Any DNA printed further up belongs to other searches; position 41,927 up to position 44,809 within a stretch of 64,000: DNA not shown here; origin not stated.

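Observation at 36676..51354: Ten co-directional, tightly packed genes fuse a PhnR-PhnA-PhnY phosphonate operon to a DMGDH-like/formate-dehydrogenase C1 module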

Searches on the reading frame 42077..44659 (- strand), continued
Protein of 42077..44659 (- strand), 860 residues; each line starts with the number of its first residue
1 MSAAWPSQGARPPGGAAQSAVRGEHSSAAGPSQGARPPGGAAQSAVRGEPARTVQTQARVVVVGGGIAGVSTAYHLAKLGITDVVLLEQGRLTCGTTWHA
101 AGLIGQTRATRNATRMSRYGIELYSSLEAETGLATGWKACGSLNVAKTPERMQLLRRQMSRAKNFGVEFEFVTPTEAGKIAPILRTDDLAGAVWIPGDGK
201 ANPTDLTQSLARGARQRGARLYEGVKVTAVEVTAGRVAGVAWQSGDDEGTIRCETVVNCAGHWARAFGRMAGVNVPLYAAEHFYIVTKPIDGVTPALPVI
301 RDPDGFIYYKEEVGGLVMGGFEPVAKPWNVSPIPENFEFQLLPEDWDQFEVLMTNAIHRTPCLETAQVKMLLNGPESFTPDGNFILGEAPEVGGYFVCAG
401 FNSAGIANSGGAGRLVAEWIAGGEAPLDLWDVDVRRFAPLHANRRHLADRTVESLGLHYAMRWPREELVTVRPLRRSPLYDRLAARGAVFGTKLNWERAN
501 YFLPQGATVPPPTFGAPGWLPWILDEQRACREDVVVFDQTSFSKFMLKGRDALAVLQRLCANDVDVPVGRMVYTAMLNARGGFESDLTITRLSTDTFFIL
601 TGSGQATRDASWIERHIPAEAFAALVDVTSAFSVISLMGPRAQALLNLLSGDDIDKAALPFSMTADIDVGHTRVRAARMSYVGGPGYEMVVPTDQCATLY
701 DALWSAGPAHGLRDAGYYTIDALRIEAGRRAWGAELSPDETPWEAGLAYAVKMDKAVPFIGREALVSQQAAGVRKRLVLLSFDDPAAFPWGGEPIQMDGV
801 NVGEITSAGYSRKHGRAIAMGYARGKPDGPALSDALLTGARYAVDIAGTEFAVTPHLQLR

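Call 47: search_protein_families(library=pfam, proteins=[L072:5038-6078:+, L072:6106-6543:+, L072:6540-7526:+, L072:2766-5060:+, L077:2624-3826:+, L077:717-2435:+, L066:8597-9850:-, L066:12433-13326:-, L076:7719-8981:+, L076:13281-14336:+], max_evalue=0.00001)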
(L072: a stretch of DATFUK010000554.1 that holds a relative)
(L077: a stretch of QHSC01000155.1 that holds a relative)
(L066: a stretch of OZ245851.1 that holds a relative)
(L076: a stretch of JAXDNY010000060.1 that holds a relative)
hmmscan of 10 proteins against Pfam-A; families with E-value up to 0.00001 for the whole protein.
L072:5038-6078:+ (346 aa): 1 family
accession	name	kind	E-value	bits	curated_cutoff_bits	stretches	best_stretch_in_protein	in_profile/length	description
PF01904.24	DUF72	-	5.2e-51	174.2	25.3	1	48-320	3-216/217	Protein of unknown function DUF72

L072:6106-6543:+ (145 aa): 1 family
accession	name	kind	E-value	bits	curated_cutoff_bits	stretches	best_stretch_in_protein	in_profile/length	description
PF09723.15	Zn_ribbon_8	-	2.1e-10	40.9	34.4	1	16-56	2-41/41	Zinc ribbon domain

L072:6540-7526:+ (328 aa): 1 family
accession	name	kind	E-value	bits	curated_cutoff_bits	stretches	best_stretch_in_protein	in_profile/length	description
PF13480.13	Acetyltransf_6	-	1.1e-33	116.8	22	1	167-310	2-142/143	Acetyltransferase (GNAT) domain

L072:2766-5060:+ (764 aa): 1 family
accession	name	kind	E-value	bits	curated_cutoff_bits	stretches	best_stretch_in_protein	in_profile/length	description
PF03176.21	MMPL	-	1.7e-93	313.6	20.5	2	43-378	4-331/333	MMPL family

L077:2624-3826:+ (400 aa): 1 family
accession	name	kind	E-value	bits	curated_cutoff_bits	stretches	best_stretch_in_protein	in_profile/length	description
PF13480.13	Acetyltransf_6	-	1.4e-31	110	22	1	240-383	2-142/143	Acetyltransferase (GNAT) domain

L077:717-2435:+ (572 aa): 4 families
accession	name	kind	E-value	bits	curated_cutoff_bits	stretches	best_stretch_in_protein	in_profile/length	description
PF13426.13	PAS_9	-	4e-10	40.3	27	1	197-290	7-102/103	PAS domain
PF00989.32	PAS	-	6.1e-07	29.9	22.6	1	182-281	2-103/113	PAS fold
PF00512.31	HisKA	-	3.2e-06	27.5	26.9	1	323-386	5-65/66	His Kinase A (phospho-acceptor) domain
PF13188.13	PAS_8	-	6e-06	26.4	21.8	0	181-239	1-59/65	PAS domain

L066:8597-9850:- (417 aa): 1 family
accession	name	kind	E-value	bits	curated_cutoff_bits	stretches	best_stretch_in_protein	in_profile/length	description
PF02515.22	CoA_transf_3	-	1.2e-136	456.1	23.3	1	26-392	1-366/366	CoA-transferase family III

L066:12433-13326:- (297 aa): 2 families
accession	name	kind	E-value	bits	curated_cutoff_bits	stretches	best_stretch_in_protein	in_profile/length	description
PF03466.25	LysR_substrate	-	7.9e-43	146.7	28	1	93-290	4-207/209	LysR substrate binding domain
PF00126.33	HTH_1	-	6.5e-22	77.7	26.6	1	8-66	2-60/60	Bacterial regulatory helix-turn-helix protein, lysR family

L076:7719-8981:+ (420 aa): 2 families
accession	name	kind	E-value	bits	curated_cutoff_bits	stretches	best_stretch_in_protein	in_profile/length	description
PF01546.33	Peptidase_M20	-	9.2e-30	104.5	24.6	1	81-406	2-205/206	Peptidase family M20/M25/M40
PF07687.19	M20_dimer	-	2.4e-06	27.9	21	1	210-310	2-102/107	Peptidase dimerisation domain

L076:13281-14336:+ (351 aa): 0 families

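Call 48: search_protein_families(library=ncbifam, proteins=[L005:5954-7324:+, L033:5110-6162:+], max_evalue=1e-10)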
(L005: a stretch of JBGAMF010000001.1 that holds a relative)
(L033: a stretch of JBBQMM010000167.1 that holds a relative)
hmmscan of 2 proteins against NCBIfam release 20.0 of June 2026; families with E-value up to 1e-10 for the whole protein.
L005:5954-7324:+ (456 aa): 69 families (the best 25 are shown)
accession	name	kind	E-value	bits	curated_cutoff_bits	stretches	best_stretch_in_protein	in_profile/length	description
NF049939.1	HyAminethphonNHLyPbfA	equivalog_domain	6.6e-202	670.8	525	1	13-448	2-440/442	(R)-1-hydroxy-2-aminoethylphosphonate ammonia-lyase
NF004755.0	PRK06082.1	equivalog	1.2e-199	663.5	467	1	9-451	9-453/459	aspartate aminotransferase family protein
NF004426.0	PRK05769.1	equivalog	2.1e-90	303.7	552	1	28-449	11-439/441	acetyl ornithine aminotransferase family protein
NF005993.0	PRK08117.1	subfamily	6.9e-89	298.4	574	1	57-451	28-431/433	aspartate aminotransferase family protein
NF006228.0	PRK08360.1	equivalog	1.4e-83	281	608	1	59-452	28-429/443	aspartate aminotransferase family protein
NF004718.0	PRK06062.1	subfamily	3.5e-76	256.6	472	1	57-452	41-451/454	hypothetical protein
NF002874.0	PRK03244.1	equivalog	2.5e-75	253.7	457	1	46-451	18-396/399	acetylornithine transaminase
NF006368.0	PRK08593.1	equivalog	2.5e-74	250.5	570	1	58-452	29-434/448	aspartate aminotransferase family protein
NF005685.0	PRK07483.1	equivalog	1.5e-72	244.9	485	1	55-450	13-438/444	aspartate aminotransferase family protein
NF005812.0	PRK07678.1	subfamily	7.2e-68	229.2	488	1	58-448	33-448/451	aminotransferase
NF005102.0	PRK06541.1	equivalog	5.3e-67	226.3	574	1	56-450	36-456/460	aspartate aminotransferase family protein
NF045634.1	LeuMetRace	equivalog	9e-67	225.7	800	1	60-452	29-429/432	leucine/methionine racemase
TIGR00508.1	bioA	equivalog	1.3e-66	224.9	405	1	58-447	17-418/419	adenosylmethionine--8-amino-7-oxononanoate transaminase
NF005683.0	PRK07481.1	subfamily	1.8e-66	225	575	1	58-451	32-451/453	hypothetical protein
NF004799.0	PRK06148.1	subfamily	4.1e-66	223.7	1128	1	46-451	600-1012/1015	hypothetical protein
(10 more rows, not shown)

L033:5110-6162:+ (350 aa): 2 families
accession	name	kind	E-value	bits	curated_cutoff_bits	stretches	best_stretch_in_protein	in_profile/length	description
TIGR03466.1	HpnA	hypoth_equivalog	8.5e-34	116.9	367.65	1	16-308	2-276/327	hopanoid-associated sugar epimerase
NF052578.1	StrlDmthSdmBMthl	equivalog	6e-17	62.4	600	1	16-283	2-253/328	sterol demethylase protein SdmB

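Call 50: search_protein_families(library=pfam, proteins=[L052:12503-13171:+, L052:5521-7479:-, L052:7578-8531:-, L060:9188-9880:-, L034:9248-9934:+, L034:7201-9153:-, L031:4954-5694:+, L063:7768-9858:-, L079:8983-9957:+, L044:12490-13458:-], max_evalue=0.0001)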
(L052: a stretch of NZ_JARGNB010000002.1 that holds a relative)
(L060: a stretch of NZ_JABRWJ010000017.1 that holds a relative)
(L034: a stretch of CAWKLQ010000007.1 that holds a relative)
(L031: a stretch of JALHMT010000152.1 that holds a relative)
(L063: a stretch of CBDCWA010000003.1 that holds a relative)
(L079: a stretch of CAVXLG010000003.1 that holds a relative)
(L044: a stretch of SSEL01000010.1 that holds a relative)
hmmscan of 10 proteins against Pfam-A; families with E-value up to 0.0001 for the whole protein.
L052:12503-13171:+ (222 aa): 3 families
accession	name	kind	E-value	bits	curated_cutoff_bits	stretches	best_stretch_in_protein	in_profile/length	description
PF00702.32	Hydrolase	-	9.5e-26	91.8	26.4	1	14-186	3-191/191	haloacid dehalogenase-like hydrolase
PF13419.12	HAD_2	-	5.9e-25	88.8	23.8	1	15-191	1-177/178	Haloacid dehalogenase-like hydrolase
PF13242.12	Hydrolase_like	-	1.5e-06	28.5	22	1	148-192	3-48/75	HAD-hyrolase-like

L052:5521-7479:- (652 aa): 3 families
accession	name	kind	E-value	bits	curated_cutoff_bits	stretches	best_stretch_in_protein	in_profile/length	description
PF01734.28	Patatin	-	1.2e-30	107.6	27.7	1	360-523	1-189/191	Patatin-like phospholipase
PF24179.1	NTE_Ploop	-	7.9e-21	75.3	27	1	180-344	4-162/223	Neuropathy Target Esterase family P-loop like domain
PF00027.35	cNMP_binding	-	1.2e-20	73.7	27.5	1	48-148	3-88/89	Cyclic nucleotide-binding domain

L052:7578-8531:- (317 aa): 4 families
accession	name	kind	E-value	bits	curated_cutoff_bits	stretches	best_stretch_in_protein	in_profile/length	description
PF06445.20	GyrI-like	-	1.6e-33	116.6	26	1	162-314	1-154/155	GyrI-like small molecule binding domain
PF12833.13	HTH_18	-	3.4e-22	78.9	33.6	1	35-114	1-79/80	Helix-turn-helix domain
PF14526.11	Cass2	-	3.6e-17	63.4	27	1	166-314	2-150/150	Integron-associated effector binding protein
PF00165.29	HTH_AraC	-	7.1e-14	52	26.6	1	22-63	1-42/42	Bacterial regulatory helix-turn-helix proteins, AraC family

L060:9188-9880:- (230 aa): 1 family
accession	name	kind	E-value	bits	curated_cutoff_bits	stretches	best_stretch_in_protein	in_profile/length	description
PF07589.16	PEP-CTERM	-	3.2e-06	27.4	20.7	1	204-227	1-23/24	PEP-CTERM motif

L034:9248-9934:+ (228 aa): 0 families

L034:7201-9153:- (650 aa): 4 families
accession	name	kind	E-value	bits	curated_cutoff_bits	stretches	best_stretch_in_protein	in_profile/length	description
PF03445.19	DUF294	-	2.9e-43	147.5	21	1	333-468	2-137/138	Putative nucleotidyltransferase DUF294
PF10335.14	DUF294_C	-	1.5e-31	109.6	22.5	1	503-648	1-145/145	Putative nucleotidyltransferase substrate binding domain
PF00571.33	CBS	-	1.5e-21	76.9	24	2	255-305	2-53/57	CBS domain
PF00027.35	cNMP_binding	-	9.6e-05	22.7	27.5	0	64-146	3-86/89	Cyclic nucleotide-binding domain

L031:4954-5694:+ (246 aa): 0 families

L063:7768-9858:- (696 aa): 1 family
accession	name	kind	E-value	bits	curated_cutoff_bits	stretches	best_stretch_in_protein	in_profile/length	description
PF00149.33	Metallophos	-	3.5e-09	37.8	21.5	1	26-238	3-190/191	Calcineurin-like phosphoesterase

L079:8983-9957:+ (324 aa): 2 families
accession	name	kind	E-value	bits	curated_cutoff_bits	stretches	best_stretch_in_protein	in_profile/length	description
PF01633.27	Choline_kinase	-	6.8e-22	78.6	29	1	44-242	1-210/300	Choline/ethanolamine kinase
PF01636.29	APH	-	1.8e-19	70.9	23.2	1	44-255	2-230/239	Phosphotransferase enzyme family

L044:12490-13458:- (322 aa): 2 families
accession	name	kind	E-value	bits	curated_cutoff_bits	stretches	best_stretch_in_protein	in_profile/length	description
PF13714.12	PEP_mutase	-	5.6e-51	173.9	31.5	1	25-263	1-234/240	Phosphoenolpyruvate phosphomutase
PF00463.27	ICL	-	4.9e-16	58.8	26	1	95-187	150-245/526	Isocitrate lyase family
